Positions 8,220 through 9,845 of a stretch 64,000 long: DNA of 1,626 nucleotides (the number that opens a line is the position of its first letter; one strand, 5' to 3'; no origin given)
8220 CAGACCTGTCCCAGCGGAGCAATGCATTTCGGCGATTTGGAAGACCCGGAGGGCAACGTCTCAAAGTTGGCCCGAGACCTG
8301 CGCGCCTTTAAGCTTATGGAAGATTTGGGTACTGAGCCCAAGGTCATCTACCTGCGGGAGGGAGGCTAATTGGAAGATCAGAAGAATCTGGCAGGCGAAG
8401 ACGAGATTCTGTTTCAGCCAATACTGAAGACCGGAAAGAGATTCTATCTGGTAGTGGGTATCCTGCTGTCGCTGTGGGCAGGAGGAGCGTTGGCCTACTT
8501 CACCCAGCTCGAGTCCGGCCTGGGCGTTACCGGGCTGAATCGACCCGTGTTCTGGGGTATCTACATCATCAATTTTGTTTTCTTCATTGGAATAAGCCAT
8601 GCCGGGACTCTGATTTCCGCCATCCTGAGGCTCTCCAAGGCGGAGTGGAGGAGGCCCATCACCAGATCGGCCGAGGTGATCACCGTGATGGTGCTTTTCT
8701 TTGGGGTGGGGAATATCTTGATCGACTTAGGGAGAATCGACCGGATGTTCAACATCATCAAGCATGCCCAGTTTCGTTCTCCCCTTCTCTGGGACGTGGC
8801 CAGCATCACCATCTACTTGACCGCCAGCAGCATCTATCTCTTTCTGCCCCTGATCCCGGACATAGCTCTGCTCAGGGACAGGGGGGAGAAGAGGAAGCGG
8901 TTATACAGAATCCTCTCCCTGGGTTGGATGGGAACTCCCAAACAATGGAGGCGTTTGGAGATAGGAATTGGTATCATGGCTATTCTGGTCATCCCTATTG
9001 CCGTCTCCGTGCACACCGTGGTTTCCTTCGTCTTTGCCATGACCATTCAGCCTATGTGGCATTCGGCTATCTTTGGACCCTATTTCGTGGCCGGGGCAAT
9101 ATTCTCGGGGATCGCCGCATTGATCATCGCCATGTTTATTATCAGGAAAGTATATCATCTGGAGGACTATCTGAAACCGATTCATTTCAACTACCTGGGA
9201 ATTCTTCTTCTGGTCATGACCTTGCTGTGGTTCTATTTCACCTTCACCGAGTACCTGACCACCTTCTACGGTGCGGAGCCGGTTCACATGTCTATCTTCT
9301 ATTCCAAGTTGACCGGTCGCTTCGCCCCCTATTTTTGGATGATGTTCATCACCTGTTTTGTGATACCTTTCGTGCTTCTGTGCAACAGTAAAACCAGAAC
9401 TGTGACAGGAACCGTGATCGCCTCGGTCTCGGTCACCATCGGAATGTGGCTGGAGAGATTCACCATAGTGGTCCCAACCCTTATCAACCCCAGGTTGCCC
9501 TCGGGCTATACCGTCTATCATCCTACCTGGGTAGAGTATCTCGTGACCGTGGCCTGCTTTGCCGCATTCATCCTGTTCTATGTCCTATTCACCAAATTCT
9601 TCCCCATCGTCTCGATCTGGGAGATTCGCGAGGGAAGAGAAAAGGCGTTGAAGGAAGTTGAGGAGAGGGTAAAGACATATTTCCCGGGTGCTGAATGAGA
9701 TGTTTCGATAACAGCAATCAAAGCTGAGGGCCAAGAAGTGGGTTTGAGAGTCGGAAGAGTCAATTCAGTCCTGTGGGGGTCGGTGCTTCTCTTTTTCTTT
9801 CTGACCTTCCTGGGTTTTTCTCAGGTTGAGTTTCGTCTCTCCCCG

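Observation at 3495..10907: Minimal Qrc/alternative complex III-like operon flanked by two extra multiheme cytochromes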

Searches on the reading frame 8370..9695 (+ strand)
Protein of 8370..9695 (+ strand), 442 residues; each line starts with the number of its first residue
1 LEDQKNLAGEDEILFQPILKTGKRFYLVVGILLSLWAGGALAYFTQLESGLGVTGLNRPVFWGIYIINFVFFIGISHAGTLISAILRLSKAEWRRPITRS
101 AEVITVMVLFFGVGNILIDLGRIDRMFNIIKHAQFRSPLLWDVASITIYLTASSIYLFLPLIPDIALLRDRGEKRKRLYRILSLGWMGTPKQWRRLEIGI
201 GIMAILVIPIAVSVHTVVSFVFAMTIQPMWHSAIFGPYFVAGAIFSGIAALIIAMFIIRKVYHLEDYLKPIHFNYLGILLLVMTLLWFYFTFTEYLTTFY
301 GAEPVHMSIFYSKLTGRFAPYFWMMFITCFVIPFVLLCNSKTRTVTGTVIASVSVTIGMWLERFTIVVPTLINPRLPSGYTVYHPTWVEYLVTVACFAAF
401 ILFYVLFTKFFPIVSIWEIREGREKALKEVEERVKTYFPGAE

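Call 4: search_protein_families(library=pfam, proteins=[window:8370-9695:+], max_evalue=0.01)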
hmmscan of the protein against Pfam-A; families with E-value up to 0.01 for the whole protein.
window:8370-9695:+ (442 aa): 1 family
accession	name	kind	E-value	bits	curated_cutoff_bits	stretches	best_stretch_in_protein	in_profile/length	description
PF03916.19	NrfD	-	1.6e-32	113.9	25.8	1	53-371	2-309/313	Polysulphide reductase, NrfD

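Call 5: search_protein_families(library=ncbifam, proteins=[window:8370-9695:+], max_evalue=0.01)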
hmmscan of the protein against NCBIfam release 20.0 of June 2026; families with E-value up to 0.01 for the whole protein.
window:8370-9695:+ (442 aa): 3 families
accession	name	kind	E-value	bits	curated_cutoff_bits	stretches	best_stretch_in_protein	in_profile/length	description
NF045798.1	DsrP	equivalog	2.3e-39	135.8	350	2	17-158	4-141/346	sulfate reduction electron transfer complex DsrMKJOP subunit DsrP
NF008133.1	PRK10881.1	equivalog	1.7e-11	44.3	450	1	25-414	12-374/377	Ni/Fe-hydrogenase cytochrome b subunit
NF041784.1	mnquin_red_QrcD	equivalog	2e-08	33.9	570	1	23-414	16-401/408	menaquinone reductase integral membrane subunit QrcD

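Call 6: search_solved_structures(query=window:8370-9695:+, max_evalue=0.01, show_alignments=2)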
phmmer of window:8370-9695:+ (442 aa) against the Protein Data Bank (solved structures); distinct sequences matched with E-value up to 0.01: 8.
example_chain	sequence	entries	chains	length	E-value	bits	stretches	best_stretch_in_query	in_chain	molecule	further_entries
6f0k_C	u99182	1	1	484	6.3e-76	259.6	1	37-420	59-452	Polysulphide reductase NrfD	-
6btm_C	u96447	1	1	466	1.3e-70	242.1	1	23-420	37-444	Alternative Complex III subunit C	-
8k9e_C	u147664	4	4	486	8e-66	226.3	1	48-421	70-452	Polysulphide reductase NrfD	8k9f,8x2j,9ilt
6lod_C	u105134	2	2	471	3.3e-65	224.3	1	29-425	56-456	Polysulphide reductase NrfD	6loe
6f0k_F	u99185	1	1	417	1.2e-10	44.4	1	216-375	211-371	ActF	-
8k9e_F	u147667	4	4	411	1.3e-07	34.5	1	199-367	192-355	Quinol:cytochrome c oxidoreductase quinone-binding subunit 2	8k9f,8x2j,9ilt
6btm_F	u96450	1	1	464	5.2e-07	32.5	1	214-375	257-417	Alternative Complex III subunit F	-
6lod_F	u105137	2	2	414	0.0054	19.2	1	210-357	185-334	Uncharacterized protein ActF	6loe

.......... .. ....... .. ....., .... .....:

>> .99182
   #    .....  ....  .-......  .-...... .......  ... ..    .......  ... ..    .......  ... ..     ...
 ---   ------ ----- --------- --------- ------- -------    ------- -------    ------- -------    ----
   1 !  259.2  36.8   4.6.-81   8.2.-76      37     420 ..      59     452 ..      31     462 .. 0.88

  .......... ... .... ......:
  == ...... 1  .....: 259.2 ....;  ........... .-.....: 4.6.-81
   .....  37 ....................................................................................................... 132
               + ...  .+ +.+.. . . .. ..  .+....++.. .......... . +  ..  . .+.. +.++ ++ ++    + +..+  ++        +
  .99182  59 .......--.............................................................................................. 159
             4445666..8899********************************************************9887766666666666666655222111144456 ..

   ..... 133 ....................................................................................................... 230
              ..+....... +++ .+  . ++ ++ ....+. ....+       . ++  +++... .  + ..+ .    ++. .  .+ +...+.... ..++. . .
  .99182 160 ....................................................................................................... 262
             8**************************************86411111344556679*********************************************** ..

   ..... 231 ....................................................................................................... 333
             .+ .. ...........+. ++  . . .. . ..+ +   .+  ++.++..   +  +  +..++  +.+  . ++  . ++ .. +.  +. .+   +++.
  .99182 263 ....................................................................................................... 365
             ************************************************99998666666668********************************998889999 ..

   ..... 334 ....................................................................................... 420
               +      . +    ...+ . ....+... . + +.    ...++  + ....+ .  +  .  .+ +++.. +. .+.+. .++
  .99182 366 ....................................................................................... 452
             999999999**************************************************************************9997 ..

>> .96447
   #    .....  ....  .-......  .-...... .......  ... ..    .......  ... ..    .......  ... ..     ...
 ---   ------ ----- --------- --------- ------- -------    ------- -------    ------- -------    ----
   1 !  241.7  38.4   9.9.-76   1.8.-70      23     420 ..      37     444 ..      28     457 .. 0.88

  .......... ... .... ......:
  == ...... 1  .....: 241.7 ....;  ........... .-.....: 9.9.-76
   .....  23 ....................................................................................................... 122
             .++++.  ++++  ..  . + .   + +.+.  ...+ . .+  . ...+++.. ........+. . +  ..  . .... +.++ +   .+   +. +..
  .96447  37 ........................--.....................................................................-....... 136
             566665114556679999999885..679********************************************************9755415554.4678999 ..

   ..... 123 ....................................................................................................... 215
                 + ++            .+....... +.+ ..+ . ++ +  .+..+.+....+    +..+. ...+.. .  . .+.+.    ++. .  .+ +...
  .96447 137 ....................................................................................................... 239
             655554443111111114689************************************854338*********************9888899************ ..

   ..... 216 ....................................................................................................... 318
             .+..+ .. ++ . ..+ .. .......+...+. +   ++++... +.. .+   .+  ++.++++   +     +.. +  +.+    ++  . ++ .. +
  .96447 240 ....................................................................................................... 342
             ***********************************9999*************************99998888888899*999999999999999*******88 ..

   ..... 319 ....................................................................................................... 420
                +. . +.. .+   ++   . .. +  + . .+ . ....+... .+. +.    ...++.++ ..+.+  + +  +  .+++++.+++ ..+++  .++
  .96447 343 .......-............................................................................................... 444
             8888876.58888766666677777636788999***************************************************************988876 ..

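Call 8: find_encoding_contigs(protein=window:8370-9695:+, flank=10000, max_places=6)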
Protein window:8370-9695:+ (442 aa): 3 contigs read that carry it; 2 places shown.
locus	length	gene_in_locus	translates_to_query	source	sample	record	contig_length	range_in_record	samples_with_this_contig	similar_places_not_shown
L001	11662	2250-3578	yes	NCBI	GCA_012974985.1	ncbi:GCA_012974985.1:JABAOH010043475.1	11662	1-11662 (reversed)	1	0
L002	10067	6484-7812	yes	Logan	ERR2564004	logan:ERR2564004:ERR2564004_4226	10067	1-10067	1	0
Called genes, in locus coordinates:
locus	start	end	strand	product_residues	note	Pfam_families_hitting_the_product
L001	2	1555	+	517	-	?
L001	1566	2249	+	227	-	PF00037:Fer4 (weak), PF12797:Fer4_2 (weak), PF12838:Fer4_7, PF13187:Fer4_9 (weak), PF13237:Fer4_10 (weak), PF13247:Fer4_11, PF12838:Fer4_7 (weak), PF13187:Fer4_9 (weak), +4 more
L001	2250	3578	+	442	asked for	PF03916:NrfD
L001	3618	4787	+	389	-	PF13442:Cytochrome_CBB3 (faint), PF00034:Cytochrom_C (faint)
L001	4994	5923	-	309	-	PF00144:Beta-lactamase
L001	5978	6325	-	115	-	PF13601:HTH_34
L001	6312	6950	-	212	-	-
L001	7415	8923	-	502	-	PF00675:Peptidase_M16, PF05193:Peptidase_M16_C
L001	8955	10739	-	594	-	PF00675:Peptidase_M16, PF05193:Peptidase_M16_C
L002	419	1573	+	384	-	PF13433:Peripla_BP_5, PF13458:Peripla_BP_6, PF01094:ANF_receptor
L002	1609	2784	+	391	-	PF14522:Cytochrome_C7 (faint), PF13435:Cytochrome_C554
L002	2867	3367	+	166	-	PF02085:Cytochrom_CIII, PF14537:Cytochrom_c3_2 (weak), PF14522:Cytochrome_C7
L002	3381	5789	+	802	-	PF04879:Molybdop_Fe4S4, PF00384:Molybdopterin, PF01568:Molydop_binding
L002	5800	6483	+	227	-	PF00037:Fer4 (weak), PF12797:Fer4_2 (weak), PF12838:Fer4_7, PF13187:Fer4_9 (weak), PF13237:Fer4_10 (weak), PF13247:Fer4_11, PF12838:Fer4_7 (weak), PF13187:Fer4_9 (weak), +4 more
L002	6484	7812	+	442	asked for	PF03916:NrfD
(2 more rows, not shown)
